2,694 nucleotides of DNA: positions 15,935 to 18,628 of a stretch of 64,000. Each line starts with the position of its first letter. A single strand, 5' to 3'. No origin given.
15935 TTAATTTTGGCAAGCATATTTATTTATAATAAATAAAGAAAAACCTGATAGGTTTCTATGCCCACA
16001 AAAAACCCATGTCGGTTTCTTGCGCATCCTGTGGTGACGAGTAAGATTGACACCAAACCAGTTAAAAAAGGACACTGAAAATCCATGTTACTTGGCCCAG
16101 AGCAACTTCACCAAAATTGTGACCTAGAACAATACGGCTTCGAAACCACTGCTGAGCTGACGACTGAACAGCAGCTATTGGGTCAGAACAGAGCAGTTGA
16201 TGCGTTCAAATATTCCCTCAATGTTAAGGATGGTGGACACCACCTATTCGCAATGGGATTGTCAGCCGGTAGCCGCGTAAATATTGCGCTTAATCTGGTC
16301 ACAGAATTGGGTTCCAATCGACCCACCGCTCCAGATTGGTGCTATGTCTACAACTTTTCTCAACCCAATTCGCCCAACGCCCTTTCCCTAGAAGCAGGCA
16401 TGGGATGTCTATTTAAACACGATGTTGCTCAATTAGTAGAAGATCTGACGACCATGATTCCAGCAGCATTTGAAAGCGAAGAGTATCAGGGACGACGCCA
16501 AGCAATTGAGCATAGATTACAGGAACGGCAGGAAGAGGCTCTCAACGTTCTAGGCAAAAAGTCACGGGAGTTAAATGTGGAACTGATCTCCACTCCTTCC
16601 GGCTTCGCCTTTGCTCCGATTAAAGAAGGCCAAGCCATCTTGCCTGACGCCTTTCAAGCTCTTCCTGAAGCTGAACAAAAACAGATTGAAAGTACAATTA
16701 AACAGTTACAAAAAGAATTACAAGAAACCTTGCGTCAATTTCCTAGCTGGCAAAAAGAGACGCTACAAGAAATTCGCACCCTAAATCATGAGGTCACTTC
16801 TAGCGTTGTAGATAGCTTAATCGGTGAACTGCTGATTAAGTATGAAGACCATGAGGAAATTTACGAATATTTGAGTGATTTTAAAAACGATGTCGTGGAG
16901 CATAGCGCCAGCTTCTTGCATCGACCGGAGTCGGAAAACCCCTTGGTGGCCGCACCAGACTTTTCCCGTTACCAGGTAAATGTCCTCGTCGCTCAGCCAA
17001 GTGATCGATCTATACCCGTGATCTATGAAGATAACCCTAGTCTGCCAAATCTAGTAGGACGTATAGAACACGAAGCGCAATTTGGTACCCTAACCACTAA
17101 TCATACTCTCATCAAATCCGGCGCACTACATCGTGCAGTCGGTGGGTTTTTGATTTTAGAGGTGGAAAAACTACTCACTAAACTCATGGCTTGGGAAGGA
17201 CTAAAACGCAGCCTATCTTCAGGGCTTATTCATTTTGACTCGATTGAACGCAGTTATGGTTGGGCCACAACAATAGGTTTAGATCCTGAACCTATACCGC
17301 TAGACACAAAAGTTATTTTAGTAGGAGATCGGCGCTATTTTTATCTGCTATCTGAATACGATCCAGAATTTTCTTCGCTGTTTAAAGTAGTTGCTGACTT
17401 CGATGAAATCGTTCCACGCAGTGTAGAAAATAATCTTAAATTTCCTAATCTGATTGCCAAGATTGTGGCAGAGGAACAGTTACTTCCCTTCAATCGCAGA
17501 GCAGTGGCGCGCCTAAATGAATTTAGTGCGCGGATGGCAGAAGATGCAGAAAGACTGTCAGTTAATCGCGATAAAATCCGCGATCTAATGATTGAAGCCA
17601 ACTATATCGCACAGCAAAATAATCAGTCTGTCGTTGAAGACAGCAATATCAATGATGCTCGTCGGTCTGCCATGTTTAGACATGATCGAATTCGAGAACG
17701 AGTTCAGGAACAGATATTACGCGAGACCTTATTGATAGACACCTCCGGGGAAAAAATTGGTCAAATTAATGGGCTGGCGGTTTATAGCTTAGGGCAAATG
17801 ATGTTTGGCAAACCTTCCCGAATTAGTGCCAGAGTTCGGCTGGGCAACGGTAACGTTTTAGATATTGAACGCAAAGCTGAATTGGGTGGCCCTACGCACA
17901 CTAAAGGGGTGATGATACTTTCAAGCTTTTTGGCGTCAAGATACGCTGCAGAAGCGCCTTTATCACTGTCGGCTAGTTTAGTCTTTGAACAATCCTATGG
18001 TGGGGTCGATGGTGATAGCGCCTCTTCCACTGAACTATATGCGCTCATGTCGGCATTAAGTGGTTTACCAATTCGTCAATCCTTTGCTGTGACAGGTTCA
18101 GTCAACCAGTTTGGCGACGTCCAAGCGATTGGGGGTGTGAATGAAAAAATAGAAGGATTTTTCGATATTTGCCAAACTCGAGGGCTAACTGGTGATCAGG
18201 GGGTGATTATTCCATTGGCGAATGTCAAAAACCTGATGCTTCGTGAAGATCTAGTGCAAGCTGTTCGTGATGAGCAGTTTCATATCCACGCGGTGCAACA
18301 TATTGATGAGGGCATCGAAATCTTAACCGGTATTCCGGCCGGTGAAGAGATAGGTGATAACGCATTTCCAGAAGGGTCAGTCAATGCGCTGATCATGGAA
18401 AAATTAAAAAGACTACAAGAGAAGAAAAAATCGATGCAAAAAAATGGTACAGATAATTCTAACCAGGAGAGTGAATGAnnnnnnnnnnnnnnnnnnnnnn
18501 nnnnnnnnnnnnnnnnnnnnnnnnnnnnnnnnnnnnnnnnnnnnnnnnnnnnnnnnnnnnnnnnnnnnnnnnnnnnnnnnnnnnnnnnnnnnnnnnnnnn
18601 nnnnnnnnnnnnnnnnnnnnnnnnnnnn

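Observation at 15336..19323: YcbZ/LonC-type Lon homologue with translationally coupled unknown partner, divergent from Hsp20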

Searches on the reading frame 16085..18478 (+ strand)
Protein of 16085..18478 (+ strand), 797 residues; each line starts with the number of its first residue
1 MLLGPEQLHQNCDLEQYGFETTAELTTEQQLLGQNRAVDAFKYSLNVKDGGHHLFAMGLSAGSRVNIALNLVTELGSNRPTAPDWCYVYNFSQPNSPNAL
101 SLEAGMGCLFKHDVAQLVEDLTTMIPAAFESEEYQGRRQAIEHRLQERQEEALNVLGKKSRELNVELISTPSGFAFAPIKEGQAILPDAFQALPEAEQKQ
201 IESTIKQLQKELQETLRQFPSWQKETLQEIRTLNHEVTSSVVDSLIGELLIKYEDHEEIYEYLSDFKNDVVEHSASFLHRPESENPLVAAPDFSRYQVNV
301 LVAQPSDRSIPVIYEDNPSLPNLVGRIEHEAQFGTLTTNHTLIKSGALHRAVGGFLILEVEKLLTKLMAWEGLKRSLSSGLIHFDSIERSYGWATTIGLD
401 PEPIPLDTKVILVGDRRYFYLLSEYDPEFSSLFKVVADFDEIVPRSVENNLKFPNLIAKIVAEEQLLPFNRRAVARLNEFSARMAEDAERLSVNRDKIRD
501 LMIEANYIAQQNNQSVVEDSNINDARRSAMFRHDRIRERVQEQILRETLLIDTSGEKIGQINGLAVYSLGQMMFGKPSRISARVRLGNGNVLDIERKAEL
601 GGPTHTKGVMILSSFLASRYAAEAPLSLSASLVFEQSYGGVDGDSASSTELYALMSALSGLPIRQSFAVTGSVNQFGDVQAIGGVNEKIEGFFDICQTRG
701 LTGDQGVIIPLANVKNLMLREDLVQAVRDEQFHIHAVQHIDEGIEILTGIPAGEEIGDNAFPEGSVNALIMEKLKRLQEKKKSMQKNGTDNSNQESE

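Call 3: search_protein_families(library=pfam, proteins=[window:16085-18478:+], max_evalue=0.01)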
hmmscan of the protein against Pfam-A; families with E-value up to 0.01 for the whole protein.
window:16085-18478:+ (797 aa): 4 families
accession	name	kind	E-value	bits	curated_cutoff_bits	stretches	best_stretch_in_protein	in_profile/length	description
PF13654.12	AAA_32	-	5.2e-50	169.3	21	1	310-440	3-133/133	LonB-like, AAA domain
PF20436.4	LonB_AAA-LID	-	1.1e-17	64.2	22.4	1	468-532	1-65/65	Archaeal LonB, AAA+ ATPase LID domain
PF20437.3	LonC_helical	-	4.1e-15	55.9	24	1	84-117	1-34/34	Lon-like LonC helical domain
PF05362.19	Lon_C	-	4.1e-10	40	21.1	1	642-745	108-200/205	Lon protease (S16) C-terminal proteolytic domain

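Call 4: search_protein_families(library=ncbifam, proteins=[window:16085-18478:+], max_evalue=0.01)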
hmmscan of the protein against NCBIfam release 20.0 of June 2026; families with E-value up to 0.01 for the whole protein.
window:16085-18478:+ (797 aa): 5 families
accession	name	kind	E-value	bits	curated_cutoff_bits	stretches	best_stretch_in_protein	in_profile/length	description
TIGR00764.1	lon_rel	equivalog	6.6e-33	114.2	516.6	1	309-745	171-590/608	ATP-dependent protease LonB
TIGR02902.1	spore_lonB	equivalog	4e-09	35.6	723.3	1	556-727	346-518/531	ATP-dependent protease LonB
TIGR02903.1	spore_lon_C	equivalog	8.1e-09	34.5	678.8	1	639-746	521-613/615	Lon family ATP-dependent protease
TIGR00763.1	lon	equivalog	8.5e-08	31.1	608.05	1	642-744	700-791/795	endopeptidase La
NF008053.0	PRK10787.1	equivalog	6e-07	27.9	891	1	641-746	675-769/784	endopeptidase La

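Call 5: search_protein_families(library=padloc, proteins=[window:16085-18478:+], max_evalue=0.01)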
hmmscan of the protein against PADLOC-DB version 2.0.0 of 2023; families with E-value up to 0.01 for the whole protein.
window:16085-18478:+ (797 aa): 0 families

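Call 6: search_solved_structures(query=window:16085-18478:+, max_evalue=0.001, show_alignments=2)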
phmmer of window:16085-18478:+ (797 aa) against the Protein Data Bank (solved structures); distinct sequences matched with E-value up to 0.001: 34.
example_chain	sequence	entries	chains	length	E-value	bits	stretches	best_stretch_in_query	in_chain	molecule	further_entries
4fwd_A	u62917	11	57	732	6.7e-85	289.2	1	292-750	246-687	TTC1975 peptidase | endopeptidase La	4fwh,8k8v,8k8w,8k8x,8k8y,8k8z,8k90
7euy_A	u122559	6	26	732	1.7e-84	287.9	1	292-750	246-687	Endopeptidase La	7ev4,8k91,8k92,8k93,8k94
4fw9_A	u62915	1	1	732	2.9e-84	287.1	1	292-750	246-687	TTC1975 peptidase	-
7eux_A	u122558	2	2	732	8.5e-84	285.6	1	292-750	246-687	Endopeptidase La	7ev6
4fwg_A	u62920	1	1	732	3.8e-83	283.4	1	292-750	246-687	TTC1975 peptidase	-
3k1j_A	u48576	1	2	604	8.2e-23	84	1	321-746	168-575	ATP-dependent protease Lon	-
4fwv_A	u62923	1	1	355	1.7e-20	76.3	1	292-439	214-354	TTC1975 peptidase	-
1z0w_A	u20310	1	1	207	1.6e-14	56.6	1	550-720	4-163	Putative protease La homolog type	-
1z0e_A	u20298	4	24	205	2e-14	56.2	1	551-720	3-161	Putative protease La homolog type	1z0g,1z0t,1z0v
1z0b_A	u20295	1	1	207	5.8e-14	54.7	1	550-720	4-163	Putative protease La homolog type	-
1xhk_A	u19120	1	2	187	7e-14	54.4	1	631-717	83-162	Putative protease La homolog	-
1z0c_A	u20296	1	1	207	2.1e-13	52.8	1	550-720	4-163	Putative protease La homolog type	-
7ksl_C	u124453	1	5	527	8.4e-06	27.7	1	461-742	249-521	Lon protease homolog, mitochondrial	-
7ksm_A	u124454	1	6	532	8.5e-06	27.7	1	461-742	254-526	Lon protease homolog, mitochondrial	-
2x36_A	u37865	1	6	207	8.5e-06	27.7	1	640-746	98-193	LON PROTEASE HOMOLOG, MITOCHONDRIAL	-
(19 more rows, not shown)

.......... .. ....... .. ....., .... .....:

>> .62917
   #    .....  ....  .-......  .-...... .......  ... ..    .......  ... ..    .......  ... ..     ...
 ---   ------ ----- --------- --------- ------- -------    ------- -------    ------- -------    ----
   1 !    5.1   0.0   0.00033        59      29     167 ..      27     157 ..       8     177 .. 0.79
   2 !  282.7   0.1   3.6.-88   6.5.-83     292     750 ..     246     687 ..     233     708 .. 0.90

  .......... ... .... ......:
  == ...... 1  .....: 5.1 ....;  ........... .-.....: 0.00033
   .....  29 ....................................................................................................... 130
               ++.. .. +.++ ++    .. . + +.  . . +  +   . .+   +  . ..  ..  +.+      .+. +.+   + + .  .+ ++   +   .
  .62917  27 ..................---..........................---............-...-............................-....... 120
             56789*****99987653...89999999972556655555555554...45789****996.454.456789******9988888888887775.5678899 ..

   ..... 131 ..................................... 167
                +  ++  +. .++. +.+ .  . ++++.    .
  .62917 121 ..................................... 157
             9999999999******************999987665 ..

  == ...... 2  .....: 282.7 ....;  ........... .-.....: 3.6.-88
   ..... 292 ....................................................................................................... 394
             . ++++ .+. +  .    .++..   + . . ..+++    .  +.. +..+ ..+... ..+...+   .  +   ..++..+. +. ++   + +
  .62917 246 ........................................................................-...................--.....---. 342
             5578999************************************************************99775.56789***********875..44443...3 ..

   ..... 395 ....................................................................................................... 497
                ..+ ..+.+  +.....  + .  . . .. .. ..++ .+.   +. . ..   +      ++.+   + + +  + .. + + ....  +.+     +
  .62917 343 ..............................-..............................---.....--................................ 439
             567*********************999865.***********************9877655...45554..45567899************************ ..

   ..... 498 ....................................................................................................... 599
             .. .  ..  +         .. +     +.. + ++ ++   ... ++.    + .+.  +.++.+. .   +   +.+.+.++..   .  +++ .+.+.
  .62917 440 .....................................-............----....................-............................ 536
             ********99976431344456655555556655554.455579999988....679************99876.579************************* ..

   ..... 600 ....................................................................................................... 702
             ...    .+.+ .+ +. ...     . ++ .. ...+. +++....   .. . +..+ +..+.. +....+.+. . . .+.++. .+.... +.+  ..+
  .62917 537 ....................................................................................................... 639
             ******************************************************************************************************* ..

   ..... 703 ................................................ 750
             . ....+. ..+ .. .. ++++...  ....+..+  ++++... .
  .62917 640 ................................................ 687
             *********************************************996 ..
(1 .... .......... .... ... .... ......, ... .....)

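Call 26: find_related_loci(query=A2, collection=genome_contigs, flank=6000)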
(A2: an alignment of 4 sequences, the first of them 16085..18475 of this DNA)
Query A2 (797 aa) in genome_contigs; peptide patterns used: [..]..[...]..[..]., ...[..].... (x = any residue, [..] = any of these).
600 stretches matched a pattern (row limit reached: there are more); 583 encode a relative of the query (tblastn E <= 1e-3); the best 80 are kept; 80 distinct loci.
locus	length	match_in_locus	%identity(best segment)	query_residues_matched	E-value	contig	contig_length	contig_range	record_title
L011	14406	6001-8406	51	3-788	0e+0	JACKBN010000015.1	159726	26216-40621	MAG: Ardenticatenaceae bacterium isolate HK-STAS-CHLO-22 HK-STAS-CHLO-22_15, whole genome shotgun sequence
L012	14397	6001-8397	51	3-793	0e+0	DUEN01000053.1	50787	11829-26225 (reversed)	MAG TPA_asm: Caldilineae bacterium isolate J4 Contig53, whole genome shotgun sequence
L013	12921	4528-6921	49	7-788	0e+0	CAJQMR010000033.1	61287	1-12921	MAG: uncultured Anaerolineae bacterium isolate 10_20180412_Bin_Bin_103_1 genome assembly, contig: c_000011362117, whole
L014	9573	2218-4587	51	3-784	0e+0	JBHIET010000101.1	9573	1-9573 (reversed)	MAG: Anaerolineae bacterium isolate b2.sp2_bin.30 NODE_2348_length_9573_cov_8.992961, whole genome shotgun sequence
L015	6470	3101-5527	48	1-795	0e+0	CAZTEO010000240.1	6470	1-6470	MAG TPA_asm: uncultured Anaerolineales bacterium isolate binchicken_co15_108 genome assembly, contig: NODE_11034_length_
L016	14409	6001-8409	47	3-796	0e+0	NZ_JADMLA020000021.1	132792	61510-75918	MAG: Prosthecochloris sp. isolate N2 k99_3921, whole genome shotgun sequence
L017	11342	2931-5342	50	3-788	0e+0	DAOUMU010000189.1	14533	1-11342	MAG TPA_asm: Anaerolineae bacterium isolate W92_265 k127_579409, whole genome shotgun sequence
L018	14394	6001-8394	48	3-794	0e+0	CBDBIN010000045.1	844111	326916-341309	MAG: Terriglobia bacterium isolate d1c3b3d4-6a15-40f0-a509-e9ece1a5a339 genome assembly, contig: contig_45, whole genome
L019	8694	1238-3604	49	3-781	0e+0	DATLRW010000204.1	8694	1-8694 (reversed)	MAG TPA_asm: Candidatus Dormiibacterota bacterium isolate SMAG_U13914 k141_1273631, whole genome shotgun sequence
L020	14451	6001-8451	48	3-793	0e+0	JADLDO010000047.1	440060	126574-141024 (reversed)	MAG: Caldilineaceae bacterium isolate SJ28 c_000000944859, whole genome shotgun sequence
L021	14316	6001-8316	49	3-767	0e+0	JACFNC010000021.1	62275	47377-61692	MAG: Rhodospirillales bacterium isolate BROCD014 NODE_486_length_62275_cov_27.319849, whole genome shotgun sequence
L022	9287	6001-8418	48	3-797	0e+0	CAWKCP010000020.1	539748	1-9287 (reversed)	MAG: uncultured Chloroflexia bacterium isolate MFD03804.bin.2.109 genome assembly, contig: contig_36965, whole genome sh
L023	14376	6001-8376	48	3-787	0e+0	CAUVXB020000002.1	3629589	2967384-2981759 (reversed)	MAG: Alphaproteobacteria bacterium isolate 8c258d8c-a111-4014-ac25-dd31ebeb1c18 genome assembly, contig: contig_2, whole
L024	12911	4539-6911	48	3-777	0e+0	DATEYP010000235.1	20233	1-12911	MAG TPA_asm: Acidiferrobacterales bacterium isolate SMAG_U8448 k141_1248420, whole genome shotgun sequence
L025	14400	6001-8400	49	3-796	0e+0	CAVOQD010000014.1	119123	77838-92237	MAG: uncultured Chloroflexia bacterium isolate MFD09964.bin.1.142 genome assembly, contig: contig_23088, whole genome sh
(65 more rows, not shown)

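Call 67: predict_structure(alignment_id=A5)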
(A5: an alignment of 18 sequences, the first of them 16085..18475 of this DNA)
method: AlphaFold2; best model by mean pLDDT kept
length: 797 residues; sequences in the alignment: 18
mean_pLDDT: 83.6   pTM: 0.61
mean pLDDT of the five models: 83.6, 82.6, 81.5, 80.7, 80.5
residues with pLDDT >= 90: 369; 70-90: 318; 50-70: 68; < 50: 42
segments of 3 or more residues with pLDDT < 50: 1-25, 639-641, 789-797
pLDDT, mean of each block of 10 residues (from residue 1): 29 32 49 71 81 81 74 82 94 93 93 95 92 93 92 90 87 85 80 85 89 90 92 93 94 93 94 84 55 90 85 93 91 82 94 93 91 93 73 62 93 88 89 87 82 85 91 91 85 84 95 95 88 72 76 91 78 77 84 73 66 89 77 68 72 95 94 91 88 90 93 89 93 96 95 83 92 87 64 36
secondary structure, 60 per line:
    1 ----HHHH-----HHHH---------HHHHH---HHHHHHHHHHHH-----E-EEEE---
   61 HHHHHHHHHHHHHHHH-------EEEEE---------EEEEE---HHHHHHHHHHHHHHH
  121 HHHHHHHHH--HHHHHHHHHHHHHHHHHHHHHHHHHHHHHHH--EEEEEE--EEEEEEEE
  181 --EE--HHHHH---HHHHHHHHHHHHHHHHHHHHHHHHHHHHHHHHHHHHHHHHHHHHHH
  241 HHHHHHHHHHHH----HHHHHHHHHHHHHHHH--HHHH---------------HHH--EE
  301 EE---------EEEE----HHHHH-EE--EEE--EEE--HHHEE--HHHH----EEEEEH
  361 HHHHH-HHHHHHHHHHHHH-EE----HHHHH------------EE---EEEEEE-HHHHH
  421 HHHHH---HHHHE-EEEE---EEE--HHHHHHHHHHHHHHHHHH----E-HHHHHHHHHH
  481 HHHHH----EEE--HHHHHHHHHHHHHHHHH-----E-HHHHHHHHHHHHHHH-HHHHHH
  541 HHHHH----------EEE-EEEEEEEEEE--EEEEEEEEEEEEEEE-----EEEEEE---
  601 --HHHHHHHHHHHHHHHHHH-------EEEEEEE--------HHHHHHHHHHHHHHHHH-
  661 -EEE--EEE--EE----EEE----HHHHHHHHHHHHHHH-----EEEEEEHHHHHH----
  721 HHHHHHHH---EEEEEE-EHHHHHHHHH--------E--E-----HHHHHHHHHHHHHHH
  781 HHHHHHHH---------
elements in order (helices of 4 or more, strands of 3 or more residues): H5-8 H14-17 H27-31 H35-46 E54-57 H61-76 E84-88 E98-102 H106-129 H132-162 E165-170 E173-180 H187-191 H195-252 H257-272 H275-278 E299-302 E312-315 H320-324 E330-332 E335-337 H347-350 E355-359 H360-365 H367-379 H387-391 E409-414 H416-425 H429-432 E435-438 E442-444 H447-464 H471-485 E490-492 H495-511 H519-533 H535-545 E556-558 E560-569 E572-586 E592-597 H603-620 E628-634 H643-659 E662-664 E667-669 E678-680 H685-699 E705-710 H711-716 H721-728 E732-737 H740-748 H766-788

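Call 71: fold_search(model_id=the predicted structure, library=pdb)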
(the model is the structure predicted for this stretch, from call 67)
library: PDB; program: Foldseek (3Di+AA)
matches with E <= 10: 1112; with E <= 0.001: 220
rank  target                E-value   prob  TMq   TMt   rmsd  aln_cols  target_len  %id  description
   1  8k91_A                1.3e-51  1.00  0.70  0.77   5.8       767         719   27  CryoEM structure of LonC S582A hepatmer with Lysozyme (released 2024-08-07)
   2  8k8v_A                2.7e-51  1.00  0.71  0.77   5.5       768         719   28  CryoEM structure of LonC protease hepatmer, apo state (released 2024-08-07)
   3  7ev6_A                2.7e-43  1.00  0.59  0.76  10.0       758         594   25  Crystal structure of the Lon-like protease MtaLonC with D581A mutation in complex with F-b20-Q (released 2021-11-24)
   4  7ev4_A                3.4e-43  1.00  0.58  0.76  10.3       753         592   25  Crystal structure of the Lon-like protease MtaLonC with S582A mutation in complex with F-b20-Q (released 2021-11-24)
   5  4fw9                  8.2e-43  1.00  0.57  0.73  14.3       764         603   26  Crystal structure of the Lon-like protease MtaLonC (released 2013-06-26)
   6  4fwg                  3.1e-42  1.00  0.58  0.75  12.6       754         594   25  Crystal structure of the Lon-like protease MtaLonC in complex with lactacystin (released 2013-06-26)
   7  4fwd                  3.6e-42  1.00  0.57  0.76  13.3       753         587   25  Crystal structure of the Lon-like protease MtaLonC in complex with bortezomib (released 2013-06-26)
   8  7euy_A                1.2e-41  1.00  0.58  0.76  12.1       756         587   25  Crystal structure of the Lon-like protease MtaLonC with D582A mutation in complex with substrate polypeptide (released 2021-11-24)
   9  7eux_A                1.4e-41  1.00  0.59  0.78   9.7       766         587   25  Crystal structure of the Lon-like protease MtaLonC with D581A mutation in complex with substrate polypeptide (released 2021-11-24)
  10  4fwh                  1.7e-41  1.00  0.57  0.76  12.0       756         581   25  Crystal structure of the Lon-like protease MtaLonC in complex with MG262 (released 2013-06-26)
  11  3k1j_A                5.3e-31  1.00  0.51  0.68  11.5       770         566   18  Crystal structure of Lon protease from Thermococcus onnurineus NA1 (released 2010-09-22)
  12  3k1j_B                5.6e-31  1.00  0.47  0.63  13.9       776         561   19  Crystal structure of Lon protease from Thermococcus onnurineus NA1 (released 2010-09-22)
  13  4fwv                  2.3e-19  1.00  0.37  0.82   4.6       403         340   22  Crystal structure of the N-terminal domain of the Lon-like protease MtaLonC (released 2013-06-26)
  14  7fd4_A                5.6e-14  1.00  0.22  0.23  23.5       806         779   14  A complete three-dimensional structure of the Lon protease translocating a protein substrate (conformation 1) (released 2021-11-03)
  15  7p09_F                8.7e-14  1.00  0.24  0.32  11.3       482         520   15  Human mitochondrial Lon protease with substrate in the ATPase domain (released 2021-08-11)
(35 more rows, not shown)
